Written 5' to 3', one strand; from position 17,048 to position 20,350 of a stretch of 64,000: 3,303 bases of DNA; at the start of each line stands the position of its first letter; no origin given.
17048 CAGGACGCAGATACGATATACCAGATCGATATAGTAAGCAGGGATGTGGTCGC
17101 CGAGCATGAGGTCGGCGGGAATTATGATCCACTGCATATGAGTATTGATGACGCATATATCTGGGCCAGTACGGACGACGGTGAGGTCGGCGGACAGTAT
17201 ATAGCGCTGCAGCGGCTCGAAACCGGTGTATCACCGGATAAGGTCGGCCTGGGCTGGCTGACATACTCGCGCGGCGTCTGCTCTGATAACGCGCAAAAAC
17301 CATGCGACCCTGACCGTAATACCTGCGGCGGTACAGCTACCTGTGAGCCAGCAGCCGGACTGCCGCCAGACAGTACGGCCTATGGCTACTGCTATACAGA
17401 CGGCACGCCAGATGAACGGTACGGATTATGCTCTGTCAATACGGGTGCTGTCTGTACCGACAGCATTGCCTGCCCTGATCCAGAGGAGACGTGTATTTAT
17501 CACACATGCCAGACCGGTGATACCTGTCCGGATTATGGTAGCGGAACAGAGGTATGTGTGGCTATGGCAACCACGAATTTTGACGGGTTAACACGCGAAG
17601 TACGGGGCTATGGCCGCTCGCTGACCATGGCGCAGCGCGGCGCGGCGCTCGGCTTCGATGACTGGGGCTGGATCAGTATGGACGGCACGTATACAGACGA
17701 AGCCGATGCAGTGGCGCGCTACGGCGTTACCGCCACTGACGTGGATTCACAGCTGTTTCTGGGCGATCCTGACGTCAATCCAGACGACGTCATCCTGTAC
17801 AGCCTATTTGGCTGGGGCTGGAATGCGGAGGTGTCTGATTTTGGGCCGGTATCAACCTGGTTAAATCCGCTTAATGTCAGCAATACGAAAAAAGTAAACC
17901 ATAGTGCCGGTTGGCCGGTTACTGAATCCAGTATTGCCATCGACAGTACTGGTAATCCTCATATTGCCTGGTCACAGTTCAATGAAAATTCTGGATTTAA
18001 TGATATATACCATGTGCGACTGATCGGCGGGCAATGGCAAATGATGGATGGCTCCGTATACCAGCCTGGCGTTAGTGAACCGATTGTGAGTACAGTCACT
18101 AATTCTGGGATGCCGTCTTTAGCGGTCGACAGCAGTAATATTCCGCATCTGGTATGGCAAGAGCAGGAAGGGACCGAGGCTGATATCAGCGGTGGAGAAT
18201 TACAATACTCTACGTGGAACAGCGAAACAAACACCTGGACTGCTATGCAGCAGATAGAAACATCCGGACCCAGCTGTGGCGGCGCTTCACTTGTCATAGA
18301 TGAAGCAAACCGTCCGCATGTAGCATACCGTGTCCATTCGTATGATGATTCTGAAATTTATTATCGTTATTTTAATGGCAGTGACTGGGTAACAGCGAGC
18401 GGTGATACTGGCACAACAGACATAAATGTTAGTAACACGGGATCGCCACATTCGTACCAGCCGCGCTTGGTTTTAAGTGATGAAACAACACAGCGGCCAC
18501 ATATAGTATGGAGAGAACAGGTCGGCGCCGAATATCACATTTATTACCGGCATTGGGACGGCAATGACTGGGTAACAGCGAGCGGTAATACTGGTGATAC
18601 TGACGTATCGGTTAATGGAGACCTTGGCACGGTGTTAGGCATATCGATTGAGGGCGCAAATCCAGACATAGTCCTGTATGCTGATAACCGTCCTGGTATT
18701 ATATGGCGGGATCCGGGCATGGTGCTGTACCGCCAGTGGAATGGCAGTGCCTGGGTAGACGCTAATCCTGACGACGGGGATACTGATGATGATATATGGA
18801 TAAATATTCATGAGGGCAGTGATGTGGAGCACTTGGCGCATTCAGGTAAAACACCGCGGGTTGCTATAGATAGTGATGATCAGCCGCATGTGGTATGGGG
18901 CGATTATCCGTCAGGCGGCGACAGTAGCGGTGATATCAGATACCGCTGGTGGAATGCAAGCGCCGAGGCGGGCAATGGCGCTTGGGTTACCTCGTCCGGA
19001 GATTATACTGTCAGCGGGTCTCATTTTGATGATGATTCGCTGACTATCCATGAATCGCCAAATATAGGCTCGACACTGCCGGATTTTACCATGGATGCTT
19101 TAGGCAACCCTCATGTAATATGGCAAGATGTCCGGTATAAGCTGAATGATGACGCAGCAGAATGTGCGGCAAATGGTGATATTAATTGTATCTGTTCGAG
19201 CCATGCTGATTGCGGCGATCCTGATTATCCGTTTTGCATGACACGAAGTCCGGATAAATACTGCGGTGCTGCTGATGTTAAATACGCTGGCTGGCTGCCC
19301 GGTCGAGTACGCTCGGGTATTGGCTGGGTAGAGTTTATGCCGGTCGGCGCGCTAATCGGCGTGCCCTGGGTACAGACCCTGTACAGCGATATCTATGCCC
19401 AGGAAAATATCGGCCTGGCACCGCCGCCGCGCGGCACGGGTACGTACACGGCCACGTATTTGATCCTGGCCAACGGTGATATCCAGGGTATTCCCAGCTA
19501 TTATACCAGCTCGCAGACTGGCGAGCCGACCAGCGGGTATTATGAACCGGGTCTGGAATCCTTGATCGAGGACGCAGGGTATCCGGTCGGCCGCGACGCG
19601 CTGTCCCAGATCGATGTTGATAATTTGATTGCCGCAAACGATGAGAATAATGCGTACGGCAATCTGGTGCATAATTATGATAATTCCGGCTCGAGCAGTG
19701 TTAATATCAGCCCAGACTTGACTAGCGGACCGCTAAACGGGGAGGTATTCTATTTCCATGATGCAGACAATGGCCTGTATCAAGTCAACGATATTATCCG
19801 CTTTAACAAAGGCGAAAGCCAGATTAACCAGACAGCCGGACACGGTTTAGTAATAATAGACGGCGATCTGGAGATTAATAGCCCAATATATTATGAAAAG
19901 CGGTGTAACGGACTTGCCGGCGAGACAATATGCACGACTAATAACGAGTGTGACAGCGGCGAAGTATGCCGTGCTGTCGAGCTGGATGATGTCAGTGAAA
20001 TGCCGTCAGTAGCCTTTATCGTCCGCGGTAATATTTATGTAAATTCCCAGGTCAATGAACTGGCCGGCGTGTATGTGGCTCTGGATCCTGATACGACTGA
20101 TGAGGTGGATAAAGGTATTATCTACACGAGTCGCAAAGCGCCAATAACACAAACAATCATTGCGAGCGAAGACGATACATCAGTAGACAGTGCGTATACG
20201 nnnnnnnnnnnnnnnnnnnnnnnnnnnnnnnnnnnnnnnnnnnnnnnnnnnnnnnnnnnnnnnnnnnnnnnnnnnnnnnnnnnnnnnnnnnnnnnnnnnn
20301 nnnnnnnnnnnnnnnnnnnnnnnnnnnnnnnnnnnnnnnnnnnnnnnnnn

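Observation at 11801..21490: Single ~3229-aa mosaic membrane-anchored protein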

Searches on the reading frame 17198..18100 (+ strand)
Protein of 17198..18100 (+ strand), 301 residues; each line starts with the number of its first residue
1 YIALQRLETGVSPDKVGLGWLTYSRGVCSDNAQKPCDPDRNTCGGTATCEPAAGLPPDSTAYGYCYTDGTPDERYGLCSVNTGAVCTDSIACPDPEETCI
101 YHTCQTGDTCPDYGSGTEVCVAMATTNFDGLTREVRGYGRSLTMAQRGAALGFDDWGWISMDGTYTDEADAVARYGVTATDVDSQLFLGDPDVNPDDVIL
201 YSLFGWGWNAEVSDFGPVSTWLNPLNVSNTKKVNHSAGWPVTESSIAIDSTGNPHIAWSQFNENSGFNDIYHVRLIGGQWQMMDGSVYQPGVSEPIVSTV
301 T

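Call 110: search_protein_families(library=pfam, proteins=[window:17198-18100:+], max_evalue=0.1)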
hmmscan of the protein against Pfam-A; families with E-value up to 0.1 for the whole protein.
window:17198-18100:+ (301 aa): 1 family
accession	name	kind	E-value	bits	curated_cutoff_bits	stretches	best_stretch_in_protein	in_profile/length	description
PF15892.11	BNR_4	-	0.00099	19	27.3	1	241-282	226-266/272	BNR repeat-containing family member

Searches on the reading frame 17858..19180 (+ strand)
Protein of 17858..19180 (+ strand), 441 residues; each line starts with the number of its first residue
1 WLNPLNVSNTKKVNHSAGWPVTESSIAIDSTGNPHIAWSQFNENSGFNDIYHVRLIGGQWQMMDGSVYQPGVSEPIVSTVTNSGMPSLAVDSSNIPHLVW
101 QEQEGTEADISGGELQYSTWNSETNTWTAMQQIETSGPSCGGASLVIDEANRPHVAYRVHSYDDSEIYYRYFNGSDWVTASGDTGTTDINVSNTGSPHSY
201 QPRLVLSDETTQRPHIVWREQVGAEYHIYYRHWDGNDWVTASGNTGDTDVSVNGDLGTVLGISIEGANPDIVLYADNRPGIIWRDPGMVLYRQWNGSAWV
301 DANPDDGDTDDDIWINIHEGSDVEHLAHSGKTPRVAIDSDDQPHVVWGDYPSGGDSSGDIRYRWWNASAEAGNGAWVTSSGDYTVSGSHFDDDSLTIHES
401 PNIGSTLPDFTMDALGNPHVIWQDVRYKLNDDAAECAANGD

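Call 108: search_solved_structures(query=A7, max_evalue=10)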
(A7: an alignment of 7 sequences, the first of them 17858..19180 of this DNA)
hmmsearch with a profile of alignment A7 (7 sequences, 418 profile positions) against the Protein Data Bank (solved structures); distinct sequences matched with E-value up to 10: 1.
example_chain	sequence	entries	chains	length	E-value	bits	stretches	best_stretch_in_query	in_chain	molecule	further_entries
9f7e_A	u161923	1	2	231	0.91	11.4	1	276-308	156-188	CtdA Canavanyl tRNA Deacylase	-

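Call 109: search_protein_families(library=pfam, alignment_id=A7, max_evalue=1)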
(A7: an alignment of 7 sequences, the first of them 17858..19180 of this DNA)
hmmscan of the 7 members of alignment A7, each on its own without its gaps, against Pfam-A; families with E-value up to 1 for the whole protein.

A. member 1, window:17858-19180:+ (441 aa): 2 families
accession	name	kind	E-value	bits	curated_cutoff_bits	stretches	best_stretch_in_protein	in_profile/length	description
PF15892.11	BNR_4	-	2.4e-08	34.2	27.3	1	23-62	227-266/272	BNR repeat-containing family member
PF10708.14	DUF2510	-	0.56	10.4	24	0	229-239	13-23/35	Protein of unknown function (DUF2510)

B. families by the number of members that match (of 7 scanned): 4 families
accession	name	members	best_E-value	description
PF15892.11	BNR_4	7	1.7e-10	BNR repeat-containing family member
PF10708.14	DUF2510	5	0.0064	Protein of unknown function (DUF2510)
PF07481.16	DUF1521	1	0.0072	Domain of Unknown Function (DUF1521)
PF18974.5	DUF5710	1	0.43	Domain of unknown function (DUF5710)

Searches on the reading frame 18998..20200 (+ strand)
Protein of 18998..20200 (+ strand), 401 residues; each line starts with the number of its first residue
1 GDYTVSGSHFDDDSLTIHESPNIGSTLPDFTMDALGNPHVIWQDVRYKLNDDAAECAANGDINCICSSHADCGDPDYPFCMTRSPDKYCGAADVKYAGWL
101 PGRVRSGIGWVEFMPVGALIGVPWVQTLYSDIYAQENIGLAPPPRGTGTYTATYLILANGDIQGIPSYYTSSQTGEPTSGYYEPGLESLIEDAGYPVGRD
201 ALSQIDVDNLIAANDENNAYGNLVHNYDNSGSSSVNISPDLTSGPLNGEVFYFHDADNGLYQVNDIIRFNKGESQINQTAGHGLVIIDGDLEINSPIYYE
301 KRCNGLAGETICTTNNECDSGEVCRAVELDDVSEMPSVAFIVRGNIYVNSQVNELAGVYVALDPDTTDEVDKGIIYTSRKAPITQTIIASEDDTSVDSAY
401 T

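Call 110: search_protein_families(library=pfam, proteins=[window:18998-20200:+], max_evalue=0.1)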
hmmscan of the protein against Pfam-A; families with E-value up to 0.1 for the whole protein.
window:18998-20200:+ (401 aa): 1 family
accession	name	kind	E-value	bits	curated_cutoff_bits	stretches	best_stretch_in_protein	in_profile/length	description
PF15260.11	FAM219A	-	0.045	14.5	27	0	266-292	32-58/124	Protein family FAM219A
